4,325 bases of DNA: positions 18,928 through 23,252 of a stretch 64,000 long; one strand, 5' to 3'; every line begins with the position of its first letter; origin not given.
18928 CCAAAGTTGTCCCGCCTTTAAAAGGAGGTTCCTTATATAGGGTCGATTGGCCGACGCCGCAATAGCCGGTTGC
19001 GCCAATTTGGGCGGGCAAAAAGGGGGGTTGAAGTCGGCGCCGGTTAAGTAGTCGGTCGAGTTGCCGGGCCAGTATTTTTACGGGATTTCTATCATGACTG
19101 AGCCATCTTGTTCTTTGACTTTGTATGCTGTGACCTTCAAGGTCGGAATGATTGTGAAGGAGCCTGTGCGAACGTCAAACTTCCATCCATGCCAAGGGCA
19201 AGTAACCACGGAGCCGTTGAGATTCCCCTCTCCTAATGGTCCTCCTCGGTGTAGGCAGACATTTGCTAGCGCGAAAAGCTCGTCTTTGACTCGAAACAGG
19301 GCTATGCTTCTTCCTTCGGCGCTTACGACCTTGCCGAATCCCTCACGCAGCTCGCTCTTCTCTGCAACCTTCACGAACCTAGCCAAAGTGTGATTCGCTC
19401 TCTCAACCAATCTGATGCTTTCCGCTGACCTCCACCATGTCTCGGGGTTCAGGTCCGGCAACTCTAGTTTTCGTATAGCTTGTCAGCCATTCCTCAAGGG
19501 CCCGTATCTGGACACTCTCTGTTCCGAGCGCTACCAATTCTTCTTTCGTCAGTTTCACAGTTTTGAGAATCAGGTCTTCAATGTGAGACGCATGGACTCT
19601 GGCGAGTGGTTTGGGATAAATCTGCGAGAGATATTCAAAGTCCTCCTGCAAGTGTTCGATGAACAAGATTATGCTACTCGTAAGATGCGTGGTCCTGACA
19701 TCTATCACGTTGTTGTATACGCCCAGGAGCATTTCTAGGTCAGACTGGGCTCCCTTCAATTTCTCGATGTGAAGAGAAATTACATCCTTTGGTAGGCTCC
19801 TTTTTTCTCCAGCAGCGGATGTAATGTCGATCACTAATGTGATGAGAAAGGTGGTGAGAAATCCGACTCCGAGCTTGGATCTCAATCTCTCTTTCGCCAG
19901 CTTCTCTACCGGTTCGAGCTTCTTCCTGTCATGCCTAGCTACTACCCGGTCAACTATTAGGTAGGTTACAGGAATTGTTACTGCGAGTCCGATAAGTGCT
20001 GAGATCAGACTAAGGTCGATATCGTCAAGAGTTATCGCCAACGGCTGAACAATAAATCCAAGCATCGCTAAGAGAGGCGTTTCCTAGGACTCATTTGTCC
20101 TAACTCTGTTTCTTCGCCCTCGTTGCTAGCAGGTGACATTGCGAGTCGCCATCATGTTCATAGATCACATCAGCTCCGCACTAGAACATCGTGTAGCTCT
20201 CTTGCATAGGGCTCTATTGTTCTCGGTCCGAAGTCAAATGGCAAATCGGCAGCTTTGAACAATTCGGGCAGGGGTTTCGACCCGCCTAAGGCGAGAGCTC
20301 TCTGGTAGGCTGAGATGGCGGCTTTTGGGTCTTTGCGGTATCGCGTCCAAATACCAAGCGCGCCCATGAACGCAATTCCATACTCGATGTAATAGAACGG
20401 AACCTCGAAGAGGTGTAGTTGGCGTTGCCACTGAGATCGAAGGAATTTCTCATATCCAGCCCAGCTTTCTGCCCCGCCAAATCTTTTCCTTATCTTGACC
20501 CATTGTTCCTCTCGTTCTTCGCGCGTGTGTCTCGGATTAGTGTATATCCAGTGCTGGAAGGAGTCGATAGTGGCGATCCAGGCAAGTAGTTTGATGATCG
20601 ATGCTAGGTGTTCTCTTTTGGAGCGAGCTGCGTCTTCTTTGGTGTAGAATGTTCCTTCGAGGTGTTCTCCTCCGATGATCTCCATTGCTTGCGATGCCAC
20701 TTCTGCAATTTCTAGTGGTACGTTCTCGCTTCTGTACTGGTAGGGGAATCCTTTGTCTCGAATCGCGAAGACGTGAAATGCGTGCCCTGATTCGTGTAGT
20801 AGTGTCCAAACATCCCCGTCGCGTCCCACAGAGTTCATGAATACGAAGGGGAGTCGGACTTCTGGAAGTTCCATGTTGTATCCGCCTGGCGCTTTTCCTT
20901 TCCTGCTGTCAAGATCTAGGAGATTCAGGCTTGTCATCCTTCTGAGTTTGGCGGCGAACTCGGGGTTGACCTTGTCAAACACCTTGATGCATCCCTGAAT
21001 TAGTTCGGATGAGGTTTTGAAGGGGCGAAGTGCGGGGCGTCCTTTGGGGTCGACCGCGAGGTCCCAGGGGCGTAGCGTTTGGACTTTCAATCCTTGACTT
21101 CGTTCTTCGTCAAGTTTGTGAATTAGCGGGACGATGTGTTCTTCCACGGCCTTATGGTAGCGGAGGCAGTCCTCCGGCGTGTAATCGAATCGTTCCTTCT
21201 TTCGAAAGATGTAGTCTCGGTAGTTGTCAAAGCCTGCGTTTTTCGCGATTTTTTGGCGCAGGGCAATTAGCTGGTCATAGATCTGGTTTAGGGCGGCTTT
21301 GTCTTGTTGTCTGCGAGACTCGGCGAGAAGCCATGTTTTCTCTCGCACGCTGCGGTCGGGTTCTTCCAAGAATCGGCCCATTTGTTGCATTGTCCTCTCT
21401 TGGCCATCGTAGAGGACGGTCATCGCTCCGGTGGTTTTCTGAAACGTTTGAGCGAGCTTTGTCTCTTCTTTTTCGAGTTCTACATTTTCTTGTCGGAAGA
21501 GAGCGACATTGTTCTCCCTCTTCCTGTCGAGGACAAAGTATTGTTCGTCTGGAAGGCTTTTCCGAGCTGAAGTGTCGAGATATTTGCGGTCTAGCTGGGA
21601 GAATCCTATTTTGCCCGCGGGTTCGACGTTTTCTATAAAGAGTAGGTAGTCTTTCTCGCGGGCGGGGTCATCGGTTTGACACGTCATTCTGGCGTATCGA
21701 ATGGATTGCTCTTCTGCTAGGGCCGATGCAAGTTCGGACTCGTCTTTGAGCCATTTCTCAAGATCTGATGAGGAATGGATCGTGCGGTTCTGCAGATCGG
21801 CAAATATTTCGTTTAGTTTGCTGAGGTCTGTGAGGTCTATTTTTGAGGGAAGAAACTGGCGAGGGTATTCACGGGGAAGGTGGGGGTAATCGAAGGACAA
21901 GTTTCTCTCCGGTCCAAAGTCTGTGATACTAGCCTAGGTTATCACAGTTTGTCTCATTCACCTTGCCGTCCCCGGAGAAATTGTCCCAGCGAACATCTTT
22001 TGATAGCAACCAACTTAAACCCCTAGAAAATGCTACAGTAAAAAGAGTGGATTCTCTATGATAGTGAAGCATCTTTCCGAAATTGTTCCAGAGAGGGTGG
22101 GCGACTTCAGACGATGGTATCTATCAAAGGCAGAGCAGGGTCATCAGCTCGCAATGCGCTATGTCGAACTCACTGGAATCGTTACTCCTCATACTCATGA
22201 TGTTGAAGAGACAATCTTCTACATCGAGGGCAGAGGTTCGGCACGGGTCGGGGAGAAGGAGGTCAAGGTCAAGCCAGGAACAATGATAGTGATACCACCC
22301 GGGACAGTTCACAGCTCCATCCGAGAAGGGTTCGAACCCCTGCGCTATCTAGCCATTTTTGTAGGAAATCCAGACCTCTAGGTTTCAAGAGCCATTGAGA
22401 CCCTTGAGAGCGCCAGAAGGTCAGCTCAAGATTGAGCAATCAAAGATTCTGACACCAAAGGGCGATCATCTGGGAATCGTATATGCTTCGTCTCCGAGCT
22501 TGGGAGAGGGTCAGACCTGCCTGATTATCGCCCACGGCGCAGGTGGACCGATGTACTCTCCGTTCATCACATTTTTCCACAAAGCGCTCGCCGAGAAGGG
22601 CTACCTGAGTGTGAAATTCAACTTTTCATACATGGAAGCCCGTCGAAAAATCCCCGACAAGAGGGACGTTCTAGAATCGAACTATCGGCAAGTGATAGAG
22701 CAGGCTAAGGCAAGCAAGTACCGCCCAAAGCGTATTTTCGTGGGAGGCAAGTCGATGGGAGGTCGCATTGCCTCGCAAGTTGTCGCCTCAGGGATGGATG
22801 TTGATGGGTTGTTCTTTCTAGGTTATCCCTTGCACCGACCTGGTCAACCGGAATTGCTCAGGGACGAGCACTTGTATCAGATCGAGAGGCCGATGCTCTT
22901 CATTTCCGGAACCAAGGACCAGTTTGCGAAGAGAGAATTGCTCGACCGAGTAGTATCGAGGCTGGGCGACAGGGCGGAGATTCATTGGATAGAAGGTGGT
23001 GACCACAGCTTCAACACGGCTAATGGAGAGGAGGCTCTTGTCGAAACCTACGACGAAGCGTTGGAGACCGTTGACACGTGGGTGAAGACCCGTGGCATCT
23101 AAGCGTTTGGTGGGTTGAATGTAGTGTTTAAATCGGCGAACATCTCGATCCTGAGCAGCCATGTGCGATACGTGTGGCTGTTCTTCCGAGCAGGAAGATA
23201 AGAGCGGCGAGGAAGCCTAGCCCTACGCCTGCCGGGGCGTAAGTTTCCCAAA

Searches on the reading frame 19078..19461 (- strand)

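Call 48: search_protein_families(library=pfam, proteins=[window:19078-19461:-], max_evalue=0.00001)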
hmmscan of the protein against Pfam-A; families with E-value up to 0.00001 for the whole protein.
window:19078-19461:- (127 aa): 3 families
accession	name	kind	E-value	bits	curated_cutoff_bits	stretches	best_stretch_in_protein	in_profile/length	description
PF00355.32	Rieske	-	4.2e-20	71.9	20.3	1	30-109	3-82/88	Rieske [2Fe-2S] domain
PF13806.12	Rieske_2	-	6.4e-13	49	27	1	29-125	2-104/104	Rieske-like [2Fe-2S] domain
PF22543.2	Rieske_4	-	5.2e-06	27.2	28.4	1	45-101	16-76/119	Soluble Rieske-type ferredoxin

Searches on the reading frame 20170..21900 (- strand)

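Call 48: search_protein_families(library=pfam, proteins=[window:20170-21900:-], max_evalue=0.00001)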
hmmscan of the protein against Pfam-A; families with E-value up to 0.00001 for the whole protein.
window:20170-21900:- (576 aa): 1 family
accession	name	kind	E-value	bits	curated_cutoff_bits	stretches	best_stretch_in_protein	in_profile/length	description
PF01432.26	Peptidase_M3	-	4.6e-44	151.9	27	1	178-551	3-441/457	Peptidase family M3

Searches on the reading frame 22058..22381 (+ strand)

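Call 48: search_protein_families(library=pfam, proteins=[window:22058-22381:+], max_evalue=0.00001)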
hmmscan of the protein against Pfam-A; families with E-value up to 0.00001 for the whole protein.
window:22058-22381:+ (107 aa): 3 families
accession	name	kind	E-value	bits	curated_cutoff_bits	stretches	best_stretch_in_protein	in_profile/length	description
PF07883.17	Cupin_2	-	4.2e-14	52.4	27.2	1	42-101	11-70/70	Cupin domain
PF02311.25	AraC_binding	-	2e-08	34.5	21.1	1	43-100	17-74/135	AraC-like ligand binding domain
PF00190.28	Cupin_1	-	9.9e-08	32.1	22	1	31-101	35-113/151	Cupin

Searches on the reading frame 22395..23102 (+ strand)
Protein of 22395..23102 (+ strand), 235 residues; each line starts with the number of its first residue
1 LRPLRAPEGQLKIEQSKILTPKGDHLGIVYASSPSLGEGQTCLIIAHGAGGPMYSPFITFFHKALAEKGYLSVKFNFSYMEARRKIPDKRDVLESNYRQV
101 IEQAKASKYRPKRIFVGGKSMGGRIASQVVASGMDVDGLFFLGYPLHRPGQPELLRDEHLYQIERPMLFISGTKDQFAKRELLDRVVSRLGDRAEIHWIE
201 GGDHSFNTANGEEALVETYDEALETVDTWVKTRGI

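Call 12: search_protein_families(library=pfam, proteins=[window:22395-23102:+])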
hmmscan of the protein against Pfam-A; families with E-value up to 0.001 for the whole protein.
window:22395-23102:+ (235 aa): 7 families
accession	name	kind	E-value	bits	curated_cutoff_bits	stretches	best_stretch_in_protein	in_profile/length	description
PF20408.4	Abhydrolase_11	-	2.1e-52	178.2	27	1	40-228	2-190/193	Alpha/beta hydrolase domain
PF12695.13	Abhydrolase_5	-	4.4e-11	43.3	27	1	85-207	33-143/164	Alpha/beta hydrolase family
PF01738.24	DLH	-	1.4e-08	35.1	21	1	88-227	71-210/217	Dienelactone hydrolase family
PF12146.15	Hydrolase_4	-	4.7e-08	33.1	27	0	95-142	60-107/239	Serine aminopeptidase, S33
PF07859.19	Abhydrolase_3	-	1.3e-05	25.6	25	1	86-136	45-95/210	alpha/beta hydrolase fold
PF00561.26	Abhydrolase_1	-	0.00017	21.8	25.8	0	43-131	3-88/245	alpha/beta hydrolase fold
PF12697.13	Abhydrolase_6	-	0.00051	21.2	26.3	0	43-148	1-97/217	Alpha/beta hydrolase family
